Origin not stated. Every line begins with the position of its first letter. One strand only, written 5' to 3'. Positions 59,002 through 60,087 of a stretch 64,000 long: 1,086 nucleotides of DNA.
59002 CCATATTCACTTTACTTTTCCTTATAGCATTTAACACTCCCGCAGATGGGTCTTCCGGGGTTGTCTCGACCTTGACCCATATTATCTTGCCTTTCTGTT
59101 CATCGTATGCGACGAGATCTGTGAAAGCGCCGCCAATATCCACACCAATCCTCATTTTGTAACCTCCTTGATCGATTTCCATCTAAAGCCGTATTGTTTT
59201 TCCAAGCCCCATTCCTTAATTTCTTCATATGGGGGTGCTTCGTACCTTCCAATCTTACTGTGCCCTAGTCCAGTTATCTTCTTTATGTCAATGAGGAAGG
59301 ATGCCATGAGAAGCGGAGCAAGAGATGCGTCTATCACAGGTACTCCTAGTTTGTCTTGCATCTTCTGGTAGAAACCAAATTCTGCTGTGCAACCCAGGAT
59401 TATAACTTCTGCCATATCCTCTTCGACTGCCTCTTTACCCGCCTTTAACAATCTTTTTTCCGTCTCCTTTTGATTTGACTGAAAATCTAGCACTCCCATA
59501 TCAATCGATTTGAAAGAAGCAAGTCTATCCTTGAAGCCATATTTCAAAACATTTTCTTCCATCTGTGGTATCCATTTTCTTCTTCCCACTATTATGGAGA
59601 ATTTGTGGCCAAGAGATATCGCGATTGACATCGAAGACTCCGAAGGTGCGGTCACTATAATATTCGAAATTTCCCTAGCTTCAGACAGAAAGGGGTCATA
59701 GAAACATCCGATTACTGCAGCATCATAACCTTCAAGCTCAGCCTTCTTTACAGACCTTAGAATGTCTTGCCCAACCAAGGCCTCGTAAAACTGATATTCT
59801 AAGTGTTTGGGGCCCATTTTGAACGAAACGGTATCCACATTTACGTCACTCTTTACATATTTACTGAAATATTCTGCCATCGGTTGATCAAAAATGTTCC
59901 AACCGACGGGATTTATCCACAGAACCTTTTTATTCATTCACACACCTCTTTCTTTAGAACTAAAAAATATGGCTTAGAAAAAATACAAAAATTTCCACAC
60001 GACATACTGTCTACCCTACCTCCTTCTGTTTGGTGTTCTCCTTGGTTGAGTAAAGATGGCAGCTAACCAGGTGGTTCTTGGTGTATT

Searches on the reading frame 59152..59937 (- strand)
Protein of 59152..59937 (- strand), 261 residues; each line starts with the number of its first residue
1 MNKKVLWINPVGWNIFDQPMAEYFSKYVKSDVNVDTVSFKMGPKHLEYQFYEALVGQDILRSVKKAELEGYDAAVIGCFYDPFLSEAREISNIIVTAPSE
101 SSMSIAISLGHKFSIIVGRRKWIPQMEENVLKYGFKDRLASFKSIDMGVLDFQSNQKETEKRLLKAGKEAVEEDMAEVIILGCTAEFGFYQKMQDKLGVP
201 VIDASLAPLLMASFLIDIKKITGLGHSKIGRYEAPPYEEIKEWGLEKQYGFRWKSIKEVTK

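Call 34: search_protein_families(library=pfam, proteins=[window:59152-59937:-], max_evalue=0.001)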
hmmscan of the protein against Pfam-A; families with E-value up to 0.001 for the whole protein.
window:59152-59937:- (261 aa): 1 family
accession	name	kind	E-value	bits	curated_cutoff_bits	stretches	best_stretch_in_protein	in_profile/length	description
PF01177.27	Asp_Glu_race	-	5.4e-33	115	31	1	20-205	16-204/211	Asp/Glu/Hydantoin racemase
